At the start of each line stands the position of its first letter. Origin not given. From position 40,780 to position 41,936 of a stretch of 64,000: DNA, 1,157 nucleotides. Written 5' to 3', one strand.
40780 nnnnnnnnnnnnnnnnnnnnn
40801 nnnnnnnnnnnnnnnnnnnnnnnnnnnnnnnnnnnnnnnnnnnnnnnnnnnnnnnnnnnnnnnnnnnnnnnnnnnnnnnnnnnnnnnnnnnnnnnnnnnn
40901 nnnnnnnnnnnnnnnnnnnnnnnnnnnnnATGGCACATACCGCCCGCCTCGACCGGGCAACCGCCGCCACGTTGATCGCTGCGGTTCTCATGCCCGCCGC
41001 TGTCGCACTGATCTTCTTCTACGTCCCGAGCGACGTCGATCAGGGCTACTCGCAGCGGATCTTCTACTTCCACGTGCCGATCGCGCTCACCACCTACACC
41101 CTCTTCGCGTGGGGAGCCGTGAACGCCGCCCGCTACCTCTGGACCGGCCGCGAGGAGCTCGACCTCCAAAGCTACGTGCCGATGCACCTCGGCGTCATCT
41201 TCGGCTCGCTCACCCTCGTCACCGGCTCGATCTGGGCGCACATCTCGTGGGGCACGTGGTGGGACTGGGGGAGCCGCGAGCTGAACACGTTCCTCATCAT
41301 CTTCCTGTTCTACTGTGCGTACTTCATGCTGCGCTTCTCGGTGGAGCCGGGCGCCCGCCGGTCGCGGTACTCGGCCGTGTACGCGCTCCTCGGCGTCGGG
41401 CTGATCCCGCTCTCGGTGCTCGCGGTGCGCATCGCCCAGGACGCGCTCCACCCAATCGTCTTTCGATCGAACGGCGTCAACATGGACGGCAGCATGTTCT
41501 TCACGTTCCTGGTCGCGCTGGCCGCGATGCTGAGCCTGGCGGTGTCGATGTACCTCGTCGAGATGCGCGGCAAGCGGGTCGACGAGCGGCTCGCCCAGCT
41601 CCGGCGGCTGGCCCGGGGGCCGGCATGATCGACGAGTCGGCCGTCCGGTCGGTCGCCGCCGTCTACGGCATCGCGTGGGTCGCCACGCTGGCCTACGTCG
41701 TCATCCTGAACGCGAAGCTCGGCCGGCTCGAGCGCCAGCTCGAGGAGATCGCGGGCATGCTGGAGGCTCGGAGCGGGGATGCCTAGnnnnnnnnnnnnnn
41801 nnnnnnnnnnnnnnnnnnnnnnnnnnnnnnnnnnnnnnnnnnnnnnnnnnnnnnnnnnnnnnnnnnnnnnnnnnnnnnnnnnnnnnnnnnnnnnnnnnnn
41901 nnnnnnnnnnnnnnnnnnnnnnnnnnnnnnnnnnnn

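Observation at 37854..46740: Twelve translationally coupled genes join Moco synthesis, a UbiA prenyltransferase, an orphan ccmABCD heme exporter and hemA-hemC-cobA/hemD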

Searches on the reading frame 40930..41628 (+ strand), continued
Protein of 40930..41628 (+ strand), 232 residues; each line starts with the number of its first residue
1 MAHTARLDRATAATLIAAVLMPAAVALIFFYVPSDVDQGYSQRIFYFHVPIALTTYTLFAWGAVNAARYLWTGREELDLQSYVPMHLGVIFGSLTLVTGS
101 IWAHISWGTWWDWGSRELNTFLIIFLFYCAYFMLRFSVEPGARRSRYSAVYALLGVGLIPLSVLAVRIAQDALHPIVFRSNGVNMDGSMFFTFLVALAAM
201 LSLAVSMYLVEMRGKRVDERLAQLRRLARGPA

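Call 42: search_solved_structures(query=window:40930-41625:+, max_evalue=0.01, show_alignments=1)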
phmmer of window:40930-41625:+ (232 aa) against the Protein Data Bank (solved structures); distinct sequences matched with E-value up to 0.01: 2.
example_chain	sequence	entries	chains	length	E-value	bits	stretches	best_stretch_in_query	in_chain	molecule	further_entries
7f02_C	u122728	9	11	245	1.4e-14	57.7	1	21-213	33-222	Heme exporter protein C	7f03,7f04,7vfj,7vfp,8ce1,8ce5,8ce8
7s9y_A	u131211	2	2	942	0.0029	20.7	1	83-139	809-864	Cytochrome c biogenesis protein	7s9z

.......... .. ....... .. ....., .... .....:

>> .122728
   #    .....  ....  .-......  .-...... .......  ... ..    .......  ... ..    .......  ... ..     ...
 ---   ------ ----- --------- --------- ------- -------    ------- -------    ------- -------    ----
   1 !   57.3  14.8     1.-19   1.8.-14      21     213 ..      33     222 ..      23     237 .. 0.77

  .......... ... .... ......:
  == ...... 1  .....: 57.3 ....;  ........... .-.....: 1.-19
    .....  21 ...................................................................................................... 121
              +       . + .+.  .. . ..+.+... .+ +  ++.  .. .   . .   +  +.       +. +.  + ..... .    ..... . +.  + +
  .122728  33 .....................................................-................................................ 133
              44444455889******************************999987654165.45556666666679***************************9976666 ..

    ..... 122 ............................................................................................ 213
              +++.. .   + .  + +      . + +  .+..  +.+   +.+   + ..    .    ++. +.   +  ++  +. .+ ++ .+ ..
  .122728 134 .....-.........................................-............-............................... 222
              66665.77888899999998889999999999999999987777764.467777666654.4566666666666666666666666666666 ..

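Call 56: find_encoding_contigs(protein=window:40930-41628:+, flank=1000, max_places=10)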
Protein window:40930-41628:+ (232 aa): 11 contigs read that carry it; 10 places shown.
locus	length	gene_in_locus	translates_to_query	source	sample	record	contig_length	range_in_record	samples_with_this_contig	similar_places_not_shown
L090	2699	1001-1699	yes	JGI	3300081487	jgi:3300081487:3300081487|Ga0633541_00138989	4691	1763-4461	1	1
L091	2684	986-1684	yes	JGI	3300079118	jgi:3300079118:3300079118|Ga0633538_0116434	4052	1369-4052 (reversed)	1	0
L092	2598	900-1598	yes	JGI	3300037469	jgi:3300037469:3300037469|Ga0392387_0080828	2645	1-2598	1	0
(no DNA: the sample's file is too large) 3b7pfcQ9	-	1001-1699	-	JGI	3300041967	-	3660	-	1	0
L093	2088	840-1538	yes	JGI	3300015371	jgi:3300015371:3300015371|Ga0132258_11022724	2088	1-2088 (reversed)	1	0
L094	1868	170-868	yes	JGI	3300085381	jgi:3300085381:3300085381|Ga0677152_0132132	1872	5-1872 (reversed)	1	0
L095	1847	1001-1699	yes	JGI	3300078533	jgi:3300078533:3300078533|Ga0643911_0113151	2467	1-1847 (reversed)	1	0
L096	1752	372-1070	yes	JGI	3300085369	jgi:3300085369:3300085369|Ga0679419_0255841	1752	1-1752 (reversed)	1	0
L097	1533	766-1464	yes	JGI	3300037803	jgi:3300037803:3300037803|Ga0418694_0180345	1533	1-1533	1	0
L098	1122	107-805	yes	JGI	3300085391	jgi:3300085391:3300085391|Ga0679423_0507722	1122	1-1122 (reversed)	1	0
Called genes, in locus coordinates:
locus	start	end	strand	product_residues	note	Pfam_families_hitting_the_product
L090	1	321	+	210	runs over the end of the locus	PF13191:AAA_16, PF13555:AAA_29 (weak), PF00005:ABC_tran, PF13304:AAA_21 (weak)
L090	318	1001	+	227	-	PF01061:ABC2_membrane (weak), PF03379:CcmB, PF12730:ABC2_membrane_4 (faint)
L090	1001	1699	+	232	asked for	PF01578:Cytochrom_C_asm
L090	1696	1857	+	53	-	-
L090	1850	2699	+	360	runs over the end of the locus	?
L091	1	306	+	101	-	?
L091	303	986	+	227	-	PF01061:ABC2_membrane (weak), PF03379:CcmB, PF12730:ABC2_membrane_4 (faint)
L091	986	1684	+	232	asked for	PF01578:Cytochrom_C_asm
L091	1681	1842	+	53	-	-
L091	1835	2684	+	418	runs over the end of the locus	PF05201:GlutR_N, PF01488:Shikimate_DH, PF03807:F420_oxidored (faint), PF00745:GlutR_dimer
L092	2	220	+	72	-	?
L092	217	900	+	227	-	PF01061:ABC2_membrane (weak), PF03379:CcmB, PF12730:ABC2_membrane_4 (faint)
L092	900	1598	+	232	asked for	PF01578:Cytochrom_C_asm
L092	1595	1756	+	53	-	-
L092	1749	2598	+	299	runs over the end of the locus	?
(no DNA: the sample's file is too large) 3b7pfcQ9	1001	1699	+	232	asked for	PF01578:Cytochrom_C_asm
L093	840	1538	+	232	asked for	PF01578:Cytochrom_C_asm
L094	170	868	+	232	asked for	PF01578:Cytochrom_C_asm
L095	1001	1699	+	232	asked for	PF01578:Cytochrom_C_asm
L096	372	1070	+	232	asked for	PF01578:Cytochrom_C_asm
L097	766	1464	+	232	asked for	PF01578:Cytochrom_C_asm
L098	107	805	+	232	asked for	PF01578:Cytochrom_C_asm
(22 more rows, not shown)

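Call 57: find_encoding_contigs(protein=window:40930-41628:+, flank=10000, max_places=2)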
Protein window:40930-41628:+ (232 aa): 11 contigs read that carry it; 2 places shown.
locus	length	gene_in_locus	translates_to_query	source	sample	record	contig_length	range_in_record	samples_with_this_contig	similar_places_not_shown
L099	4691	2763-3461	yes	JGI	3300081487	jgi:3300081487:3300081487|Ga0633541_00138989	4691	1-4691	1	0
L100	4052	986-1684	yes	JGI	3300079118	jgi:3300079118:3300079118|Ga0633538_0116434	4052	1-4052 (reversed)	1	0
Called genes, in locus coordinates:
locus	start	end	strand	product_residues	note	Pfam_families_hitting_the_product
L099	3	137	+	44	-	?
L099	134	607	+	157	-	PF00994:MoCF_biosynth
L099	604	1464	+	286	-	PF01040:UbiA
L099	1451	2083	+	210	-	PF13191:AAA_16, PF13555:AAA_29 (weak), PF00005:ABC_tran, PF13304:AAA_21 (weak)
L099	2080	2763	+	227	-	PF01061:ABC2_membrane (weak), PF03379:CcmB, PF12730:ABC2_membrane_4 (faint)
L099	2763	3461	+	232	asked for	PF01578:Cytochrom_C_asm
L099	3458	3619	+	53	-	-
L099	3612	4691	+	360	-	?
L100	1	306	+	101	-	?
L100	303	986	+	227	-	PF01061:ABC2_membrane (weak), PF03379:CcmB, PF12730:ABC2_membrane_4 (faint)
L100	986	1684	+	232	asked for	PF01578:Cytochrom_C_asm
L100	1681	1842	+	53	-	-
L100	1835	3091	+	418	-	PF05201:GlutR_N, PF01488:Shikimate_DH, PF03807:F420_oxidored (faint), PF00745:GlutR_dimer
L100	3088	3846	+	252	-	PF01379:Porphobil_deam, PF03900:Porphobil_deamC (faint)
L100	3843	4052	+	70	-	?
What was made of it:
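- Tried and rejected: I looked up the window's exact CcmC (calls 56, 57).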

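Call 72: list_cluster_members(proteins=[P0001, P0010, P0037, P0061, P0069, P0085, P0097, P0410, P0455, P0509])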
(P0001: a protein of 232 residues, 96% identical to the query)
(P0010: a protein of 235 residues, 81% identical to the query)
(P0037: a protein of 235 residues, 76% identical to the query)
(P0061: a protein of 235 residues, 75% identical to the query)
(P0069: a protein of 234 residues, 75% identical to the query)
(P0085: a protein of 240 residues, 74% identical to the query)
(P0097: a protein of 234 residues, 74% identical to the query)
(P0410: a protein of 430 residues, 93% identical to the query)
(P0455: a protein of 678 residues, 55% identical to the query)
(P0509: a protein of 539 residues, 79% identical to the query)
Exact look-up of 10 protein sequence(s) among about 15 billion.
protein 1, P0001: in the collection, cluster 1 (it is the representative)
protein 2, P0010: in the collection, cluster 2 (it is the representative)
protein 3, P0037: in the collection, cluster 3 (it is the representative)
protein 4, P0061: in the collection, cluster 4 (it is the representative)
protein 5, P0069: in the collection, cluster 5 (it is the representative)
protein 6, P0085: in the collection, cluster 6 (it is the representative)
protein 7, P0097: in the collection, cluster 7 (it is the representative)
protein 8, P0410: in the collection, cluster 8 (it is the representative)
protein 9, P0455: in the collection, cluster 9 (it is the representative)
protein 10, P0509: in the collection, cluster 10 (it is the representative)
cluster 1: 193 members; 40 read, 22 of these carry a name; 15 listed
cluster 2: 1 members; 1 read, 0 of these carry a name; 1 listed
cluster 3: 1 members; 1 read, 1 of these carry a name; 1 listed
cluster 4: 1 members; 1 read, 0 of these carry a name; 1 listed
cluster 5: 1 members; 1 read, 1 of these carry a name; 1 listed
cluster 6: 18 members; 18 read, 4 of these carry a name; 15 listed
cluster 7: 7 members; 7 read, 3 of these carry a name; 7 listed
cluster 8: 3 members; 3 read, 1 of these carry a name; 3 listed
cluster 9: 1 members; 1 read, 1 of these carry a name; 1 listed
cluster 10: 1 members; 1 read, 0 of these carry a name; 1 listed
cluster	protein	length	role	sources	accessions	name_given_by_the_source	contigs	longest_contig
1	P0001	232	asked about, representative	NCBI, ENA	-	-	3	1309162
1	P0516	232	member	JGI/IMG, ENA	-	heme exporter protein C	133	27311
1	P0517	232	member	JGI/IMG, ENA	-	heme exporter protein C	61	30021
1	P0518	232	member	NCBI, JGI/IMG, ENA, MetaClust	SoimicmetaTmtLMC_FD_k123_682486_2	\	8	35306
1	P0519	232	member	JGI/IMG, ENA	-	heme exporter protein C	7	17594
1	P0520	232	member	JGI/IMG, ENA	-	heme exporter protein C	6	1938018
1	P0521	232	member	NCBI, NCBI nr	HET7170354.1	MAG TPA: cytochrome c biogenesis protein CcsA [Gaiellales bacterium] | cytochrome c biogenesis protein CcsA [Gaiellales bacterium]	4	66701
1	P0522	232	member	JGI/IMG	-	heme exporter protein C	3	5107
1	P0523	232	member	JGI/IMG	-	heme exporter protein C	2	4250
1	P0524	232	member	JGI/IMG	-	heme exporter protein C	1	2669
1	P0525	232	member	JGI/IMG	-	heme exporter protein C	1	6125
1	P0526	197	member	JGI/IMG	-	heme exporter protein C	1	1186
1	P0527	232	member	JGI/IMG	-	heme exporter protein C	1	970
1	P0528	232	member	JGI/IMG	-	heme exporter protein C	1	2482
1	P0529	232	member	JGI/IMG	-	heme exporter protein C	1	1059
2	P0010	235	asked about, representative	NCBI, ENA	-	-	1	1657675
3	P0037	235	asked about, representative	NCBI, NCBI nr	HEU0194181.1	MAG TPA: cytochrome c biogenesis protein CcsA [Gaiellales bacterium] | cytochrome c biogenesis protein CcsA [Gaiellales bacterium]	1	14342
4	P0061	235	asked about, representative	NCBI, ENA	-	-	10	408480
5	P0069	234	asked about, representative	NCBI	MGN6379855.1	MAG: cytochrome c biogenesis protein CcsA [Gaiellales bacterium]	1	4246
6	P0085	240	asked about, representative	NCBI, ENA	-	-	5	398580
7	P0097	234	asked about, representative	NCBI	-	-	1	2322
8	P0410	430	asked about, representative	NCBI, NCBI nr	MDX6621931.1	MAG: cytochrome c-type biosis protein CcmF, partial [Gaiellales bacterium] | cytochrome c-type biosis protein CcmF [Gaiellales bacterium]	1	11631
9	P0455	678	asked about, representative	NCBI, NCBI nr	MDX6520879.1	MAG: cytochrome c-type biosis protein CcmF [Gaiellales bacterium] | cytochrome c-type biosis protein CcmF [Gaiellales bacterium]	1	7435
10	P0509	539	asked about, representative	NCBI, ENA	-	-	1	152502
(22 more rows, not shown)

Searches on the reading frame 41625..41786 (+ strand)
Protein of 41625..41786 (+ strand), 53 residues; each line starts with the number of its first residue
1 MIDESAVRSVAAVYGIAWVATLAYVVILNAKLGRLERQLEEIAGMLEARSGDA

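Call 9: search_protein_families(library=pfam, proteins=[window:41625-41786:+], max_evalue=0.01)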
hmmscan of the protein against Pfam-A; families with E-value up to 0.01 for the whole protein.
window:41625-41786:+ (53 aa): 0 families

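Call 10: search_protein_families(library=ncbifam, proteins=[window:41625-41786:+], max_evalue=0.01)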
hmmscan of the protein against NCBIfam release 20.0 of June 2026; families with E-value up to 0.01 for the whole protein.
window:41625-41786:+ (53 aa): 1 family
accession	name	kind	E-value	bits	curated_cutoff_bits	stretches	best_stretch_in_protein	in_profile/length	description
TIGR04391.1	CcmD_alt_fam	subfamily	5.8e-07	29.4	24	1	11-41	4-34/36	CcmD family protein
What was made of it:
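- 41625..41786 (+): ccmD-family small membrane peptide (53 aa). TIGR04391 CcmD_alt_fam, 29.4 bits against a cut-off of 24 (call 10).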
